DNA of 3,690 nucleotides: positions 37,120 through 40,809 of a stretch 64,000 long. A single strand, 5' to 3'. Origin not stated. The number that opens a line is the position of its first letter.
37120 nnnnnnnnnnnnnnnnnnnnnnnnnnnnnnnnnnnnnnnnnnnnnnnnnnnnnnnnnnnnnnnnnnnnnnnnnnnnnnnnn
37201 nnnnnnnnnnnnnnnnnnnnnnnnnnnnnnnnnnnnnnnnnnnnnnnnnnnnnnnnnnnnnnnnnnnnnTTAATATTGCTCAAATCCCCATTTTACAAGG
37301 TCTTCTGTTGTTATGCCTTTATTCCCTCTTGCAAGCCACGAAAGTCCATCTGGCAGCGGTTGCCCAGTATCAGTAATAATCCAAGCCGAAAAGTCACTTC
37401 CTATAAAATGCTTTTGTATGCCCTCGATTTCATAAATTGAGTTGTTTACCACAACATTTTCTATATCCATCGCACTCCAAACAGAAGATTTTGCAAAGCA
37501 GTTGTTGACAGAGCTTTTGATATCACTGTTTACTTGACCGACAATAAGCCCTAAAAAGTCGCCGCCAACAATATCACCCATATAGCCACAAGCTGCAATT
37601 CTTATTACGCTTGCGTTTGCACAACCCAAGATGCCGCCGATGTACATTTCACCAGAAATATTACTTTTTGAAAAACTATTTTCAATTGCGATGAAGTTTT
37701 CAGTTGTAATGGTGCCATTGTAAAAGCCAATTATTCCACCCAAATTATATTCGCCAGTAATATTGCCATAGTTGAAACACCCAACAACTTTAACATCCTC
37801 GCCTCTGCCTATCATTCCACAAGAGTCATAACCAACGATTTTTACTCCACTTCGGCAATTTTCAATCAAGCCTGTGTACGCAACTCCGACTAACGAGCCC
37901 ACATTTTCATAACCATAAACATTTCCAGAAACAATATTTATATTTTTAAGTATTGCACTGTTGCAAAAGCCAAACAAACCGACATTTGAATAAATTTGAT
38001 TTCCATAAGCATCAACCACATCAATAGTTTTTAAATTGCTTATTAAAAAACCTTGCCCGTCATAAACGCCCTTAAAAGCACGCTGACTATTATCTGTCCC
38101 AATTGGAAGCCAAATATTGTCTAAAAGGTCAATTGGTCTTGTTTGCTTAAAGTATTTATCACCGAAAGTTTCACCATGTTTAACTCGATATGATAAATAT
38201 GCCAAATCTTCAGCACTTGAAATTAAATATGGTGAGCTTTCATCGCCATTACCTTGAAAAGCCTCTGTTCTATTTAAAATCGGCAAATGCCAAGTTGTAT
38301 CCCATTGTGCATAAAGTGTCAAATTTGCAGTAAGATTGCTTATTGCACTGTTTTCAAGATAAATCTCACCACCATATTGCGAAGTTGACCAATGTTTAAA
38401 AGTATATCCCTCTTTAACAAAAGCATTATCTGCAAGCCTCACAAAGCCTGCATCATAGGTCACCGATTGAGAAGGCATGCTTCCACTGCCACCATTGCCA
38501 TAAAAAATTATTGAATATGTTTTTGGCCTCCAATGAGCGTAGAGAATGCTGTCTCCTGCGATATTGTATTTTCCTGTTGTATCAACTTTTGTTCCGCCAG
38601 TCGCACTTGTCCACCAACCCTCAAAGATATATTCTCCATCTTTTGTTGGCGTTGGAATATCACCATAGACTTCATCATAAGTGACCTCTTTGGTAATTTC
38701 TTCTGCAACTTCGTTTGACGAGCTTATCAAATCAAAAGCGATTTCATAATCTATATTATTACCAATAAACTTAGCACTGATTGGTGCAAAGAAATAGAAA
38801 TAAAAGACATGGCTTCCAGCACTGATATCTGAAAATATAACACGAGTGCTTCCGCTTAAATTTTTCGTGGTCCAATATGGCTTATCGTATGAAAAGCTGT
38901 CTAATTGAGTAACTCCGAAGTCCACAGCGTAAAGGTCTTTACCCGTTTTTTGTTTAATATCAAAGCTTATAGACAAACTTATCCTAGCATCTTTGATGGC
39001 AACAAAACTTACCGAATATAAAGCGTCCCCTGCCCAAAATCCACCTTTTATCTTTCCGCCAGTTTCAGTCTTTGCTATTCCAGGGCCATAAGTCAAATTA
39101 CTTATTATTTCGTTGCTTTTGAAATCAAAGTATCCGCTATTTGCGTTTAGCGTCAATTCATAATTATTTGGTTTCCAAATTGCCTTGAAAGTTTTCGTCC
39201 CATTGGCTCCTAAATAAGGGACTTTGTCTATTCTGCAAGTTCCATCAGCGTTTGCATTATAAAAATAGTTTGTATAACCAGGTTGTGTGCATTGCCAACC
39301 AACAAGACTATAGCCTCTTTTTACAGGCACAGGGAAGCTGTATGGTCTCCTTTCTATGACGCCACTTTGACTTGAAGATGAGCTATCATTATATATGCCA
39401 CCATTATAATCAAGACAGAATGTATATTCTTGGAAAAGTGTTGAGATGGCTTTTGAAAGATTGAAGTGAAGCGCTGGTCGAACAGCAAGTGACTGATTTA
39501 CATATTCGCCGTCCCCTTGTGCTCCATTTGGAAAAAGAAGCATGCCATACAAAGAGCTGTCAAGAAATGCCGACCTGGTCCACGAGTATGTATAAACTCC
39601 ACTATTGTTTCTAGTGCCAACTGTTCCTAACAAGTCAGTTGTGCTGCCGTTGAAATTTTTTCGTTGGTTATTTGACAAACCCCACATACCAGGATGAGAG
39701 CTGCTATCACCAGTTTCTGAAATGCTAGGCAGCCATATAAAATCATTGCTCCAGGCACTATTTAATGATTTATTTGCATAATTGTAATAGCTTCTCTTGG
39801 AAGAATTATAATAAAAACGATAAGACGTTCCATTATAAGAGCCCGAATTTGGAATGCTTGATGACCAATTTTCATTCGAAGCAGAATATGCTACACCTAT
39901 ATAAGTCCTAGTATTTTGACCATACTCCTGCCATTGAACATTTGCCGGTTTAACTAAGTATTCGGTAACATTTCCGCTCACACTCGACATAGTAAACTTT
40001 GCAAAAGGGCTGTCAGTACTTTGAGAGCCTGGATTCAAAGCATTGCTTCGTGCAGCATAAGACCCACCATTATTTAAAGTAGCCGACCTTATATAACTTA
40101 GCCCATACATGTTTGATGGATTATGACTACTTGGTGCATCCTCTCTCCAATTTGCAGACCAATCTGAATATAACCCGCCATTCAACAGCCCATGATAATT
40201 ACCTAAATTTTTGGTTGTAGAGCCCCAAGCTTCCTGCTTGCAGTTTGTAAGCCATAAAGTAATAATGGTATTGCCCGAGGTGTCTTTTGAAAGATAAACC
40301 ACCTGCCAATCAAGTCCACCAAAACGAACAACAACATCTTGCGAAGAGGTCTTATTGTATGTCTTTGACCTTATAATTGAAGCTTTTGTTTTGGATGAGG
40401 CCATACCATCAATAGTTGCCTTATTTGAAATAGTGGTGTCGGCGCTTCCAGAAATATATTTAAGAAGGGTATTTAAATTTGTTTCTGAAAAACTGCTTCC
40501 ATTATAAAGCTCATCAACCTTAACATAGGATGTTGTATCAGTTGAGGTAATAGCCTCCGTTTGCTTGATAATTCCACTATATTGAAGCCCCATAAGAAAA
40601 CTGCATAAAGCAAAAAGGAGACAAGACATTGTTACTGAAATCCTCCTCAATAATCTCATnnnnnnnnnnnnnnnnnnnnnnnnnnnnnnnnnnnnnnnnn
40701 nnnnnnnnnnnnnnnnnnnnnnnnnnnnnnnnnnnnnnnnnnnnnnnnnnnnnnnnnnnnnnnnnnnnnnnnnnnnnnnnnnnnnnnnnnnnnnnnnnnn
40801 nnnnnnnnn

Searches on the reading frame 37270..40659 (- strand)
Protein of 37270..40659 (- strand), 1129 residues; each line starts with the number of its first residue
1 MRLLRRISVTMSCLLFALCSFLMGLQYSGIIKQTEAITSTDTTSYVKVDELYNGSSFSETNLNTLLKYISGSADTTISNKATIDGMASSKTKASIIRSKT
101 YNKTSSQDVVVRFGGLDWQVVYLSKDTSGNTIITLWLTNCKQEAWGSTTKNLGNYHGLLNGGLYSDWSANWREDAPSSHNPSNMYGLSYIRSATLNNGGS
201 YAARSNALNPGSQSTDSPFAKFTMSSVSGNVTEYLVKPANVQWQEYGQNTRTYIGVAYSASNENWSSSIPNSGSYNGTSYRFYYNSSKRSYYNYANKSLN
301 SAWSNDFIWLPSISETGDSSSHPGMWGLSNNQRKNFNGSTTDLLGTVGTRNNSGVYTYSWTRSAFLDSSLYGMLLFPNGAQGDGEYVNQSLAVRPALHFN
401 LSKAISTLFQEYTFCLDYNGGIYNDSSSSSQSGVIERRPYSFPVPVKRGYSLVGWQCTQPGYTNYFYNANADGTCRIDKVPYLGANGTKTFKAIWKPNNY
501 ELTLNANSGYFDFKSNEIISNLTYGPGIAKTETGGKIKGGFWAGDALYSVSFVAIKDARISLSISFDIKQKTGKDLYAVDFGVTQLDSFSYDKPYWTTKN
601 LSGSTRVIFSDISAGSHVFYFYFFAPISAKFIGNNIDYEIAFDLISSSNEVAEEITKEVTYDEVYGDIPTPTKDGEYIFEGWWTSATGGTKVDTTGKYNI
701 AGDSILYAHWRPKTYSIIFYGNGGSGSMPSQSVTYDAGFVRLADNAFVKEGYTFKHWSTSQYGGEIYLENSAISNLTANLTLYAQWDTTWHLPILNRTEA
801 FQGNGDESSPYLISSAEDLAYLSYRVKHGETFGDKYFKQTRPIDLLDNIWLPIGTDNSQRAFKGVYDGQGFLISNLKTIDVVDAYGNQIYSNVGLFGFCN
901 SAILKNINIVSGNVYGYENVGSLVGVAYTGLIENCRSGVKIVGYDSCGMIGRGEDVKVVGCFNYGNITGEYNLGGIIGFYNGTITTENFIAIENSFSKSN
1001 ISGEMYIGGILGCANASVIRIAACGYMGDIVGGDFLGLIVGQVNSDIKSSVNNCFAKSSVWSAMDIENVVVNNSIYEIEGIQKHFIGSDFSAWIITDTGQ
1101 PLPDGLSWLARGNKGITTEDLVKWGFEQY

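Call 8: search_protein_families(library=pfam, proteins=[window:37270-40659:-])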
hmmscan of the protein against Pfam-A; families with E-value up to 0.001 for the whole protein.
window:37270-40659:- (1129 aa): 1 family
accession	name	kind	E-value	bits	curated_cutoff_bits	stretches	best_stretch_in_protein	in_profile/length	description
PF09479.16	Flg_new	-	1.3e-25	89.7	27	2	638-709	1-65/65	Listeria-Bacteroides repeat domain (List_Bact_rpt)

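Call 40: find_homologous_proteins(query=window:37270-40659:-, max_evalue=1e-20)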
Query window:37270-40659:- (1129 aa): 80 proteins with E <= 1e-20 among 8000 candidates.
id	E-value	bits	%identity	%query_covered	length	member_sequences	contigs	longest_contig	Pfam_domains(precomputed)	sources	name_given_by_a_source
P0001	0.0e+0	2523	98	100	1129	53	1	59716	PF09479.17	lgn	-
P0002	1.8e-252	859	47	36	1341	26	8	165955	PF09479.17,PF19789.7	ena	-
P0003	5.2e-196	672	51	45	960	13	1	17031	PF09479.17,PF19789.7,PF18998.7,PF07581.18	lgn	-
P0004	7.2e-194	665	42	32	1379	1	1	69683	PF19789.7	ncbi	-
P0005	2.6e-182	627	47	45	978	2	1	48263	PF09479.17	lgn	-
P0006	9.4e-182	625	36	62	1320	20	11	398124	PF09479.17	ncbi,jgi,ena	jgi:uncharacterized repeat protein (TIGR02543 family)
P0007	5.5e-176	606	44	45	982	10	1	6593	PF09479.17,PF19789.7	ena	-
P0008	7.7e-167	575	42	45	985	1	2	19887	PF09479.17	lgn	-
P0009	1.3e-160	555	44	45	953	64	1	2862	PF09479.17,PF18998.7,PF07581.18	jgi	-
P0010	2.2e-155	537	43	36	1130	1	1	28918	PF19789.7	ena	-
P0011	3.4e-150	520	42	36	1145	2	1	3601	-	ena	-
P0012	1.5e-147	511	43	33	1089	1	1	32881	PF19789.7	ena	-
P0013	2.5e-147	511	43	34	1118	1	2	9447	PF19789.7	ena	-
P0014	5.8e-147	509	41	33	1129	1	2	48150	PF19789.7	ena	-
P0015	3.0e-143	497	41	36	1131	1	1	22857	PF19789.7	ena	-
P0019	5.9e-141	490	40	36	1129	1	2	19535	PF19789.7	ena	-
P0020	1.1e-140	489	39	32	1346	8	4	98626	PF13306.13,PF19789.7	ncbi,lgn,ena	-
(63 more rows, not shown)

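Call 41: find_encoding_contigs(protein=P0002, flank=1500, max_places=8)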
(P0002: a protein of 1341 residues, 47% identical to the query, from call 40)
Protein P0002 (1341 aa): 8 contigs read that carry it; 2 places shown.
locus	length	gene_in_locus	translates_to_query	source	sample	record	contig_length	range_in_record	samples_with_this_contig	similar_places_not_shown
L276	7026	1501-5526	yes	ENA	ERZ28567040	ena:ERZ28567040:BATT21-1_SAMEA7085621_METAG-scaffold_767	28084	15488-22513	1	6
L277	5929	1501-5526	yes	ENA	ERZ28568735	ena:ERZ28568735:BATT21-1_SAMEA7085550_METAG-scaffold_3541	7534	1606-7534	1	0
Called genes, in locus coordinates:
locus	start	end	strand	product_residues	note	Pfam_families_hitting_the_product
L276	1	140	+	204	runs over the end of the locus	PF01081:Aldolase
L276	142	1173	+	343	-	PF00294:PfkB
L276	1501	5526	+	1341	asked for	PF09479:Flg_new (faint), PF19789:DUF6273 (weak)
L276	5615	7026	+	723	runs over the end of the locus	PF17764:PriA_3primeBD, PF00270:DEAD, PF04851:ResIII, PF18319:Zn_ribbon_PriA, PF00271:Helicase_C, PF18074:PriA_C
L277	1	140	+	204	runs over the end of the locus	PF01081:Aldolase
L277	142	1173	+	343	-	PF00294:PfkB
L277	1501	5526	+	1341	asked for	PF09479:Flg_new (faint), PF19789:DUF6273 (weak)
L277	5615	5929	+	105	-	?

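Call 42: find_encoding_contigs(protein=P0006, flank=1500, max_places=8)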
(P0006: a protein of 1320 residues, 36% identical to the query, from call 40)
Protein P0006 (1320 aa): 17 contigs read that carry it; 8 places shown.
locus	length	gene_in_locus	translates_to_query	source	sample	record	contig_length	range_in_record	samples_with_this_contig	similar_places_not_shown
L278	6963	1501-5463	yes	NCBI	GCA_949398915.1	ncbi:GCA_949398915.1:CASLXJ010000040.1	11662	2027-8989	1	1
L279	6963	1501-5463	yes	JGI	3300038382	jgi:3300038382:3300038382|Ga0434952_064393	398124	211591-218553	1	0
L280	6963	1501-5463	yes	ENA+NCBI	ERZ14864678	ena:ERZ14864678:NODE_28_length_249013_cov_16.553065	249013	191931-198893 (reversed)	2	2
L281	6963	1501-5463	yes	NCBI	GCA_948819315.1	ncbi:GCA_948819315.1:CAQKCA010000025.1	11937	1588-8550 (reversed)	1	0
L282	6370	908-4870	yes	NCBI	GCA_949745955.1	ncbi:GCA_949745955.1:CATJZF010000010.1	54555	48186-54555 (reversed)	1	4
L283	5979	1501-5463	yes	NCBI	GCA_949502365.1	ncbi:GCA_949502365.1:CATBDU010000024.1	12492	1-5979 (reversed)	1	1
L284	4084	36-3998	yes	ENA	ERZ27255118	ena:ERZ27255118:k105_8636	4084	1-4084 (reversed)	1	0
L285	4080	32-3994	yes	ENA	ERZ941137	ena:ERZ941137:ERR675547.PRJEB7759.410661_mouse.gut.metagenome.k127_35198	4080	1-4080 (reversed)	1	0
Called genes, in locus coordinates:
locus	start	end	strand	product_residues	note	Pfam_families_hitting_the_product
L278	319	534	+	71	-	-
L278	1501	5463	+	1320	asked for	PF09479:Flg_new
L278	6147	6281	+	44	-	PF00468:Ribosomal_L34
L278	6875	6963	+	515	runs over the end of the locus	PF02096:60KD_IMP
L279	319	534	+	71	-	-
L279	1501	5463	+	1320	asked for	PF09479:Flg_new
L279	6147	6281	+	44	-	PF00468:Ribosomal_L34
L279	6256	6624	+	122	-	PF00825:Ribonuclease_P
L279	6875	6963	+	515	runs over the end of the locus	PF02096:60KD_IMP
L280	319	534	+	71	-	-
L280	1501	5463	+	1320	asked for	PF09479:Flg_new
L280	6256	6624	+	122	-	PF00825:Ribonuclease_P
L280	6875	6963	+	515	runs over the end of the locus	PF02096:60KD_IMP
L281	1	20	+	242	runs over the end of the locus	-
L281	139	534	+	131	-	-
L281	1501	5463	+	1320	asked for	PF09479:Flg_new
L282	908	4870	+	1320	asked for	PF09479:Flg_new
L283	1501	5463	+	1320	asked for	PF09479:Flg_new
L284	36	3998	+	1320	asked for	PF09479:Flg_new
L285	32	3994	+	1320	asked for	PF09479:Flg_new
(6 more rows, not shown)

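Call 43: find_encoding_contigs(protein=P0020, flank=1500, max_places=8)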
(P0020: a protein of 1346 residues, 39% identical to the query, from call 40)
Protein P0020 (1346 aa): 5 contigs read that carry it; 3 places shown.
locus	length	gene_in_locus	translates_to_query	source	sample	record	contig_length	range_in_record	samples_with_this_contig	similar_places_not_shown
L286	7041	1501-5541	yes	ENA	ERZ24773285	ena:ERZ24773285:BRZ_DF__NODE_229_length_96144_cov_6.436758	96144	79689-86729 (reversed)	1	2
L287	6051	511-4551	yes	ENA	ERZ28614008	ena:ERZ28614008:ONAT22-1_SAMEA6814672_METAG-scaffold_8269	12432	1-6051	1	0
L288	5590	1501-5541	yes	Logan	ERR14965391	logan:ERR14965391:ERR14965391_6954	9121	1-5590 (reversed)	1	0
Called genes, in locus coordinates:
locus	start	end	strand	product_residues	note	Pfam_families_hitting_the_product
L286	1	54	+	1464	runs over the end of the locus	PF09479:Flg_new (faint), PF18998:Flg_new_2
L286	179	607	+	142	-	PF02502:LacAB_rpiB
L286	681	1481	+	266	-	-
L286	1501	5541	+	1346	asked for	PF19789:DUF6273, PF13306:LRR_5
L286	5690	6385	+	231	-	-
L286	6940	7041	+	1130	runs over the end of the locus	PF16403:Bact_surface_Ig-like (faint), PF04234:CopC (faint)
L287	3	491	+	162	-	?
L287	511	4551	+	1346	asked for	PF19789:DUF6273, PF13306:LRR_5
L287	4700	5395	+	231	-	-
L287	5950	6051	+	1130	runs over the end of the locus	PF16403:Bact_surface_Ig-like (faint), PF04234:CopC (faint)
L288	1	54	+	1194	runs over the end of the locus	?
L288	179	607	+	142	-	PF02502:LacAB_rpiB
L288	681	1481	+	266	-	-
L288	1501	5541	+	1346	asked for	PF19789:DUF6273, PF13306:LRR_5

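Call 57: search_protein_families(library=ncbifam, proteins=[window:37270-40659:-, P0006], max_evalue=0.001)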
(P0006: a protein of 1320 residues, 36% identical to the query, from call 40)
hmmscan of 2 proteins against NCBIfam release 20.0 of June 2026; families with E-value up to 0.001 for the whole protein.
window:37270-40659:- (1129 aa): 2 families
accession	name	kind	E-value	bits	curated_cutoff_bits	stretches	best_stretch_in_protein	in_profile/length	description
NF033188.1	internalin_H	exception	9.1e-11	41.1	1050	1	659-809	360-504/548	InlH/InlC2 family class 1 internalin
TIGR02543.1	List_Bact_rpt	repeat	1e-10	41.8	20.95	1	749-786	3-40/44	TIGR02543 family repeat protein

P0006 (1320 aa): 2 families
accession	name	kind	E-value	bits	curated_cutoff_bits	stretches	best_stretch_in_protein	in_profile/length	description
TIGR02543.1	List_Bact_rpt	repeat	5.8e-11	42.6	20.95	1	860-902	1-44/44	TIGR02543 family repeat protein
NF033188.1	internalin_H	exception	1.4e-10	40.4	1050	1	859-1031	371-536/548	InlH/InlC2 family class 1 internalin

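Call 65: search_solved_structures(query=window:37270-40659:-, max_evalue=0.01)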
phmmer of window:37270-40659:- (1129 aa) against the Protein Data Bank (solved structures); distinct sequences matched with E-value up to 0.01: 0.
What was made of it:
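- Tried and rejected: A sequence search of B against the PDB gave nothing (call 65).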

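Call 68: search_protein_families(library=pfam, proteins=[P0006, P0002], max_evalue=1)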
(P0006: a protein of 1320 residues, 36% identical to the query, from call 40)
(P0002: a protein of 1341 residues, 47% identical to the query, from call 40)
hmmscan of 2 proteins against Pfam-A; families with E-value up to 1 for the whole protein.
P0006 (1320 aa): 1 family
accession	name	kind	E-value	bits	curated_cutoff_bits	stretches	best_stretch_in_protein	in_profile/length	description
PF09479.16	Flg_new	-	6.6e-28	97.1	27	5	847-897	17-65/65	Listeria-Bacteroides repeat domain (List_Bact_rpt)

P0002 (1341 aa): 4 families
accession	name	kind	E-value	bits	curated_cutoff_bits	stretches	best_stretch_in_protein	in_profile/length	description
PF09479.16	Flg_new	-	3.2e-13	50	27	3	925-996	1-65/65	Listeria-Bacteroides repeat domain (List_Bact_rpt)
PF25697.1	EBNA2_N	-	0.00013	22.3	27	1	124-145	17-38/58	EBNA-2 N-terminal dimerization domain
PF07581.17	Glug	-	0.0024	18.6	20.5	1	1136-1156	2-23/28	The GLUG motif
PF01833.30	TIG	-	0.12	12.8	20.9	0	326-370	25-69/84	IPT/TIG domain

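Call 79: predict_structure(alignment_id=A1)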
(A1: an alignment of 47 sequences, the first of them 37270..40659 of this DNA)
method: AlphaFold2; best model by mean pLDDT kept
length: 1129 residues; sequences in the alignment: 47
mean_pLDDT: 81.7   pTM: 0.47
mean pLDDT of the five models: 81.7, 81.0, 79.8, 79.7, 78.1
residues with pLDDT >= 90: 479; 70-90: 425; 50-70: 128; < 50: 97
segments of 3 or more residues with pLDDT < 50: 25-36, 273-289, 515-519, 540-545, 558-560, 567-580, 586-605, 625-636, 646-650
pLDDT, mean of each block of 10 residues (from residue 1): 78 83 52 43 82 89 95 89 94 94 89 94 96 94 74 90 92 86 94 95 93 92 93 95 84 75 79 42 40 79 95 91 90 77 79 87 85 87 84 96 87 86 85 81 84 81 76 79 78 83 83 54 58 53 52 53 51 45 48 41 49 60 47 48 48 73 77 84 82 80 83 90 91 87 88 89 90 89 86 71 92 93 90 95 90 85 97 94 88 95 98 96 96 98 97 96 97 97 77 96 95 89 95 89 85 91 72 89 91 87 89 85 91
secondary structure, 60 per line:
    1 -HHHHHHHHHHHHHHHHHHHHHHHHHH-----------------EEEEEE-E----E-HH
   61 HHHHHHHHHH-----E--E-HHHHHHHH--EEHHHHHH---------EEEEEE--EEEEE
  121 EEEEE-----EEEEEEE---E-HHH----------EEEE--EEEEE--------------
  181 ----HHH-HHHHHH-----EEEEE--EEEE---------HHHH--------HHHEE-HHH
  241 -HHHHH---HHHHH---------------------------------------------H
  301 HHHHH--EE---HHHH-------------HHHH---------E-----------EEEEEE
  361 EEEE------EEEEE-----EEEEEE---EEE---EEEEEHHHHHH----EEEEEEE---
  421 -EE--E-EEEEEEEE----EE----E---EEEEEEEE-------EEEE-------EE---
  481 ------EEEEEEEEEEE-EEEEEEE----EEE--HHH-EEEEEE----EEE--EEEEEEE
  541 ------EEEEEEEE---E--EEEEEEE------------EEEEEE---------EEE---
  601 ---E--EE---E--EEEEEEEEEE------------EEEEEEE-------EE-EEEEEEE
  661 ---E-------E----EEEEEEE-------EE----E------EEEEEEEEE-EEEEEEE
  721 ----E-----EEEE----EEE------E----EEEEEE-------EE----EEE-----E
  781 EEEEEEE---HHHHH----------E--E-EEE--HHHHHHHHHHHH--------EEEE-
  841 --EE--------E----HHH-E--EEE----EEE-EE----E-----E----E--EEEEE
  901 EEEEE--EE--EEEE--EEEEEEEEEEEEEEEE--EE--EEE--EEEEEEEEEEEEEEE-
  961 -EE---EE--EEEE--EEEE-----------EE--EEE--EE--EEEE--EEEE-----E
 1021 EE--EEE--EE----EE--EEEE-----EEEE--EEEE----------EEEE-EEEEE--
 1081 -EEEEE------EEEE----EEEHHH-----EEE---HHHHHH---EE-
elements in order (helices of 4 or more, strands of 3 or more residues): H2-27 E45-50 H59-70 H81-88 H93-98 E108-113 E116-125 E131-137 E156-159 E162-166 H189-194 E200-204 E207-210 H220-223 H242-246 H250-254 H300-305 H313-316 H330-333 E355-364 E371-375 E381-386 E390-392 E396-400 H401-406 E411-417 E428-435 E450-457 E465-468 E487-497 E499-505 E510-512 E519-524 E529-531 E534-540 E547-554 E561-567 E580-585 E595-597 E615-624 E637-643 E654-660 E677-683 E704-712 E714-720 E731-734 E739-741 E753-758 E772-774 E780-787 H791-795 E811-813 H816-827 E836-839 E865-867 E872-874 E896-905 E912-915 E918-933 E940-942 E945-959 E971-974 E977-980 E996-998 E1005-1008 E1011-1014 E1020-1022 E1025-1027 E1040-1043 E1049-1052 E1055-1058 E1069-1072 E1074-1078 E1082-1086 E1093-1096 E1101-1103 E1112-1114 H1118-1123
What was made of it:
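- The products look surface-exposed: an N-terminal hydrophobic helix and internalin-type B repeats (calls 8, 57, 79).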

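Call 81: fold_search(model_id=the predicted structure, library=pdb)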
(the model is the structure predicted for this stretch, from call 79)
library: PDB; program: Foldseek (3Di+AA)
matches with E <= 10: 998; with E <= 0.001: 2
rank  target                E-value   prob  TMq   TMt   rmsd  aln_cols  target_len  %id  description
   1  3n6z                  1.7e-06  1.00  0.18  0.50   7.3       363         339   17  Crystal structure of a putative immunoglobulin A1 protease (BACOVA_03286) from Bacteroides ovatus at 1.30 A resolution (released 2010-07-21)
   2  7uvk                  8.5e-04  1.00  0.19  0.17  17.5       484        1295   13  G. haemolysans IgA1 protease (released 2022-11-23)
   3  7uvl_P                1.1e-03  1.00  0.18  0.16  14.1       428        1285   15  IgA1 Protease with IgA1 substrate (released 2022-11-23)
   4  6xja_P                1.7e-03  1.00  0.18  0.16  14.1       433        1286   12  Streptococcus Pneumoniae IgA1 Protease with IgA1 substrate (released 2021-01-20)
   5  6xjb                  2.7e-03  1.00  0.18  0.16  15.5       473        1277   13  IgA1 Protease (released 2020-12-09)
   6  2bzd_C                5.5e-03  0.51  0.07  0.12  34.0       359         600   10  Galactose recognition by the carbohydrate-binding module of a bacterial sialidase. (released 2005-08-19)
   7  7yl4_B                9.2e-03  0.38  0.07  0.14  19.0       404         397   10  Cell surface protein YwfG protein (apo form) (released 2023-06-07)
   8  2bzd_A                1.1e-02  0.54  0.07  0.12  30.1       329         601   12  Galactose recognition by the carbohydrate-binding module of a bacterial sialidase. (released 2005-08-19)
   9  7ehg_F                1.5e-02  0.99  0.08  0.45  10.2       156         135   13  Crystal Structure of MiXBM (released 2022-03-30)
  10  1wcq_A                1.8e-02  0.47  0.08  0.12  29.5       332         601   10  Mutagenesis of the Nucleophilic Tyrosine in a Bacterial Sialidase to Phenylalanine. (released 2005-10-12)
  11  7ehg_E                2.0e-02  0.99  0.08  0.45  10.2       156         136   13  Crystal Structure of MiXBM (released 2022-03-30)
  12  7ehg_C                2.3e-02  0.99  0.08  0.46  10.3       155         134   12  Crystal Structure of MiXBM (released 2022-03-30)
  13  3ggl                  3.1e-02  0.66  0.07  0.25   9.6       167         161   12  X-Ray Structure of the C-terminal domain (277-440) of Putative chitobiase from Bacteroides thetaiotaomicron. Northeast S (released 2009-03-31)
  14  4lks_A                4.1e-02  0.77  0.07  0.31  10.6       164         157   12  Structure of CBM32-3 from a family 31 glycoside hydrolase from Clostridium perfringens in complex with galactose (released 2014-12-24)
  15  7yl5_B                4.9e-02  0.35  0.07  0.16  17.6       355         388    8  Cell surface protein YwfG protein complexed with mannose (released 2023-06-07)
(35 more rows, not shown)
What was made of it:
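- On Promoter-spacer SSR phase variation (porA / TP0126 type): N-terminal hydrophobic helix 2-27, Flg_new/List_Bact_rpt repeats, GLUG-type beta-helix (calls 8, 57, 79, 81).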

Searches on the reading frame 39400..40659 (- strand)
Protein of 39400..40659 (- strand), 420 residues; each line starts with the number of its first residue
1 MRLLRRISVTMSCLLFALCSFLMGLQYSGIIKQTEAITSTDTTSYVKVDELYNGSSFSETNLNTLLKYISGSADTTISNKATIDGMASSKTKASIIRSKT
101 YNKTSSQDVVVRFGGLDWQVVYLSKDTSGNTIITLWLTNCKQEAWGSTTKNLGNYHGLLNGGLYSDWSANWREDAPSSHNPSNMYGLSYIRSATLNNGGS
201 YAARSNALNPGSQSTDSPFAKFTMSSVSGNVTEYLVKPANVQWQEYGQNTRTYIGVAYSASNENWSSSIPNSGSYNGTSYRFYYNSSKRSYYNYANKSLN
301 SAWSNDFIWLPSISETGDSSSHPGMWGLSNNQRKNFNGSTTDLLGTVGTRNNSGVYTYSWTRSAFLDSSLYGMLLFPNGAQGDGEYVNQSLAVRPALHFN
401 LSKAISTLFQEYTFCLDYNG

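Call 68: search_protein_families(library=pfam, proteins=[window:39400-40659:-], max_evalue=1)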
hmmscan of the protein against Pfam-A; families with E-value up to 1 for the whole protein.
window:39400-40659:- (420 aa): 1 family
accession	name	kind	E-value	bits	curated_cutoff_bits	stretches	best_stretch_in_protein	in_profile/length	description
PF03440.20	APT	-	0.029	14.8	25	0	228-259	36-66/87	Aerolysin/Pertussis toxin (APT) domain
